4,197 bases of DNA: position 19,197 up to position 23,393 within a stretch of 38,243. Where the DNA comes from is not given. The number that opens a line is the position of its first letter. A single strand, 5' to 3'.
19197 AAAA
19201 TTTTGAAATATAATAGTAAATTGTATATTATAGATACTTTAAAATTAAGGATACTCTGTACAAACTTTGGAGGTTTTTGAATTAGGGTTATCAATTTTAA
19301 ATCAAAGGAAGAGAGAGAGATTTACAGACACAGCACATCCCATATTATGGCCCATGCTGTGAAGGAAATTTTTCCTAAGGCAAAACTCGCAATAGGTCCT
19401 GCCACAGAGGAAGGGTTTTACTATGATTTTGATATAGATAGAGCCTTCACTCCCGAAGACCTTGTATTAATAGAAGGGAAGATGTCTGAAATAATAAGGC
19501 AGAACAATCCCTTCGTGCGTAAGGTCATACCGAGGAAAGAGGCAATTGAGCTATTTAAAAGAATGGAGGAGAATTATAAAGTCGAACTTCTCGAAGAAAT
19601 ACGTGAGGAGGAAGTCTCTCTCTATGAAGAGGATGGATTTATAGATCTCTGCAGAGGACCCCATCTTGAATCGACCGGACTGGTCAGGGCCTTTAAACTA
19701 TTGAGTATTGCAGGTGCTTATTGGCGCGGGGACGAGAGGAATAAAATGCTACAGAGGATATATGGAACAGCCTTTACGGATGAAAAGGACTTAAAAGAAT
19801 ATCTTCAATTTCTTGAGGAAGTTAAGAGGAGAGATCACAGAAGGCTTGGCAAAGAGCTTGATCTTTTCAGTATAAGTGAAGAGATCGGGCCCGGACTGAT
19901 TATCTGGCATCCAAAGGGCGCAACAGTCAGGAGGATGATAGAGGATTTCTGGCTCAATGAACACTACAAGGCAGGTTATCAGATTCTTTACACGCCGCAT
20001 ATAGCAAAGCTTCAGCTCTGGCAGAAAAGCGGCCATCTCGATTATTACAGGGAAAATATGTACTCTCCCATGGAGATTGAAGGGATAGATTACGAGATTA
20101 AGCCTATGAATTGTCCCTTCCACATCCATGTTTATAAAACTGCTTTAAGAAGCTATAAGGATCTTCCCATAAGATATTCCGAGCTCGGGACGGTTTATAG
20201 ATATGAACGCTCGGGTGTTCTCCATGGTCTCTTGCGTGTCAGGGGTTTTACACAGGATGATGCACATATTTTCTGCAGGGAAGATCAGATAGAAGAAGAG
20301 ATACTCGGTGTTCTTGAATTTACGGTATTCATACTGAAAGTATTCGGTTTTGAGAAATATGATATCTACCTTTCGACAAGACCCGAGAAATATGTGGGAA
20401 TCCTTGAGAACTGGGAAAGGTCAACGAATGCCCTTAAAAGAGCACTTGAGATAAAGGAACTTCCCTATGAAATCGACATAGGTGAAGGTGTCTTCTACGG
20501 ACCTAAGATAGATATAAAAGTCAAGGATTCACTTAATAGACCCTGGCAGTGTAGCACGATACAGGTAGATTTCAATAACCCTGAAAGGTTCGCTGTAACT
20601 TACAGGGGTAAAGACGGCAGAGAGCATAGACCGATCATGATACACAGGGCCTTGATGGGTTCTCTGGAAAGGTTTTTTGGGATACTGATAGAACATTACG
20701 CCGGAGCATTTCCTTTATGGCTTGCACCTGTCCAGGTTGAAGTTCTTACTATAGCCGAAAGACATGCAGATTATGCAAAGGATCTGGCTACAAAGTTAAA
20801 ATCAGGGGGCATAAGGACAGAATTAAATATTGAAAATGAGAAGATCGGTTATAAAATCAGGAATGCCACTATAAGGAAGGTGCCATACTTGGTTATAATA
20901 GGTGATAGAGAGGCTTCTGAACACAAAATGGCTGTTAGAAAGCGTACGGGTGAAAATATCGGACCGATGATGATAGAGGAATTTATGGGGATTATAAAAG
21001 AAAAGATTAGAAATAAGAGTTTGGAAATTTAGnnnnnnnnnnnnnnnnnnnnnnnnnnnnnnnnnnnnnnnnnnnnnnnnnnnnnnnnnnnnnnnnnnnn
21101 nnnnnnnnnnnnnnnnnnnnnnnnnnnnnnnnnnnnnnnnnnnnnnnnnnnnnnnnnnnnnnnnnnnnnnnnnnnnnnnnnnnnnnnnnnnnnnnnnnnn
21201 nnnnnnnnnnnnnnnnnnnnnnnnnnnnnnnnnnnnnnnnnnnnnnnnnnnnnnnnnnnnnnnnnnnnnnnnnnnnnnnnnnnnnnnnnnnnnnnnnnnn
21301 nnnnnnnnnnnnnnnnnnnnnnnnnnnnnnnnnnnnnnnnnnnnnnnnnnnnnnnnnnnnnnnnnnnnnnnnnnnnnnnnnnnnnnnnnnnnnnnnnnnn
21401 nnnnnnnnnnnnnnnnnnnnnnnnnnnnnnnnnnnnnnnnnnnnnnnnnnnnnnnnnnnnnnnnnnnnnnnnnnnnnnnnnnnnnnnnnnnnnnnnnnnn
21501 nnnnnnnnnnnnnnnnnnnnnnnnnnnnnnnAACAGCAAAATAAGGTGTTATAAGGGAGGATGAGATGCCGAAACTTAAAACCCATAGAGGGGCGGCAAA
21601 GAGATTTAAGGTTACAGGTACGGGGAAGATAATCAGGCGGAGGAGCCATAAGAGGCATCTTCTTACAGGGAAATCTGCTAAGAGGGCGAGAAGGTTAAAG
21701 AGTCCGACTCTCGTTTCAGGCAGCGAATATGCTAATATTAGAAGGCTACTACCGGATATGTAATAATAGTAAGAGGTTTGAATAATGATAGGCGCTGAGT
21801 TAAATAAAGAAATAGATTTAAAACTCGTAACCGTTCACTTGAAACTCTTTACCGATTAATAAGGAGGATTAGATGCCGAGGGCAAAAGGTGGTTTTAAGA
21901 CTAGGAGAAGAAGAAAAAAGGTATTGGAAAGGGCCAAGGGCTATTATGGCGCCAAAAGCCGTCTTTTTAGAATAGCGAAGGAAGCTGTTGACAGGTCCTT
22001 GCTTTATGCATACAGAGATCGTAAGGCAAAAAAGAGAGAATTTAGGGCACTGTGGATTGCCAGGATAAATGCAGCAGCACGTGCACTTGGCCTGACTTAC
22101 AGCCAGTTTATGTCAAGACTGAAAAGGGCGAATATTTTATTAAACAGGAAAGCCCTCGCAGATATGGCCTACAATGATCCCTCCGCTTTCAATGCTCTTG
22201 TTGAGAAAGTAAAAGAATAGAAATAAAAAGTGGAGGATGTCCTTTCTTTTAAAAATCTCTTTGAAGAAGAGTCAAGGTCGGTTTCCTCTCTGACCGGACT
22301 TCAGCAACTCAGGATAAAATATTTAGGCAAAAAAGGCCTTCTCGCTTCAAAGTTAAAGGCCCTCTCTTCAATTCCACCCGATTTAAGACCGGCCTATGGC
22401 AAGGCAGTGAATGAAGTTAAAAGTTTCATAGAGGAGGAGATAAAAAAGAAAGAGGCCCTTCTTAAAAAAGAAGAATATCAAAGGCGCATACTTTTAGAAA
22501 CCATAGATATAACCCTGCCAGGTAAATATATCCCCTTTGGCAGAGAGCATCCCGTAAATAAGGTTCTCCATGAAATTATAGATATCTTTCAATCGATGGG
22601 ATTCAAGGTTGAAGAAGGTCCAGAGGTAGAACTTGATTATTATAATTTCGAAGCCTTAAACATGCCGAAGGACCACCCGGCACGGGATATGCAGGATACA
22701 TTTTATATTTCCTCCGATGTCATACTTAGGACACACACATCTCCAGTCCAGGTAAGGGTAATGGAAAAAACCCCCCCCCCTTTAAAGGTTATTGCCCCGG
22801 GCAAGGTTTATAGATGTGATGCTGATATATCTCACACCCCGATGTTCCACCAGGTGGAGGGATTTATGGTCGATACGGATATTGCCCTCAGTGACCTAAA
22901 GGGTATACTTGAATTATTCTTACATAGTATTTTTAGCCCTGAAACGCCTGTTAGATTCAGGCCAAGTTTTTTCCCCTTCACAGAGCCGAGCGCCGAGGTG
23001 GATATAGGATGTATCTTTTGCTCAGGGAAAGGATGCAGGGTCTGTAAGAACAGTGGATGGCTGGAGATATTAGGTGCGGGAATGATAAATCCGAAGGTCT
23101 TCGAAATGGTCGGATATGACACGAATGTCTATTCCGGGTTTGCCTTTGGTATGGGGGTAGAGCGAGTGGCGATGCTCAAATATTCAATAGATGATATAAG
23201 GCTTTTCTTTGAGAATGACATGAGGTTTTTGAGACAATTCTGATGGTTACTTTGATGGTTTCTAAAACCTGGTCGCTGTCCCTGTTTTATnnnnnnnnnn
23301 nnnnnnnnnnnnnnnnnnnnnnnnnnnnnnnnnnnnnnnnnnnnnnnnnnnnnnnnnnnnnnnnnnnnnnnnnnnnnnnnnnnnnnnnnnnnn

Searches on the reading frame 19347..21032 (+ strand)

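Call 7: search_protein_families(library=pfam, proteins=[window:19347-21032:+])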
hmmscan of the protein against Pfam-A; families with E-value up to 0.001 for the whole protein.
window:19347-21032:+ (561 aa): 3 families
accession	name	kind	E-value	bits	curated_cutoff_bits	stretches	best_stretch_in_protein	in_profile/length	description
PF00587.30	tRNA-synt_2b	-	7.9e-45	153.5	29.3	1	247-451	9-179/179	tRNA synthetase class II core domain (G, H, P, S and T)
PF03129.25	HGTP_anticodon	-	7.9e-21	74.5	21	1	463-553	1-94/94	Anticodon binding domain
PF07973.19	tRNA_SAD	-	9.8e-15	54.7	24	1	90-139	1-44/44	Threonyl and Alanyl tRNA synthetase second additional domain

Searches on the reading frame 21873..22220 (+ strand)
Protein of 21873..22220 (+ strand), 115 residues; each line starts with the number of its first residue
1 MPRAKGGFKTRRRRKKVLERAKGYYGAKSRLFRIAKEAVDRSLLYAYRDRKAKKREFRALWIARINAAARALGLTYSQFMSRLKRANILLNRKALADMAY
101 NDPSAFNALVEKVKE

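Call 7: search_protein_families(library=pfam, proteins=[window:21873-22220:+])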
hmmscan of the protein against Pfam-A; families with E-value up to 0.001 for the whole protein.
window:21873-22220:+ (115 aa): 1 family
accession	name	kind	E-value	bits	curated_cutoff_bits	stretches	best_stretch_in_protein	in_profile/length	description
PF00453.23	Ribosomal_L20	-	1.1e-44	151.4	30.8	1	3-109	1-107/107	Ribosomal protein L20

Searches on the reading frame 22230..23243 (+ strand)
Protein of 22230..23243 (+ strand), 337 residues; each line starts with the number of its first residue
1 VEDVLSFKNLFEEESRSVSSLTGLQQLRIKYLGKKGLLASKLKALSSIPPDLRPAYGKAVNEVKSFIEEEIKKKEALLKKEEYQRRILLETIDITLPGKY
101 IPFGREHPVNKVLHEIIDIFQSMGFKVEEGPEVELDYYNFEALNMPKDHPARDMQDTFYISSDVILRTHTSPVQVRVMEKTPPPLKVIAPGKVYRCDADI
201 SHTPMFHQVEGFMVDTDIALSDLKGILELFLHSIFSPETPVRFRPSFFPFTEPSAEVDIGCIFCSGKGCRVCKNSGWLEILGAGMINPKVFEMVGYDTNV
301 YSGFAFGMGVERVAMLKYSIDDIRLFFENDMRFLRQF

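Call 7: search_protein_families(library=pfam, proteins=[window:22230-23243:+])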
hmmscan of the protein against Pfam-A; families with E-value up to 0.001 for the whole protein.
window:22230-23243:+ (337 aa): 2 families
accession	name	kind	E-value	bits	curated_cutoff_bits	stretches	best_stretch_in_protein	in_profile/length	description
PF01409.25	tRNA-synt_2d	-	5.5e-103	344.2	19.8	1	91-337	1-246/246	tRNA synthetases class II core domain (F)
PF02912.23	Phe_tRNA-synt_N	-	7.2e-20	71.2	22.3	1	20-86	2-68/69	Aminoacyl tRNA synthetase class II, N-terminal domain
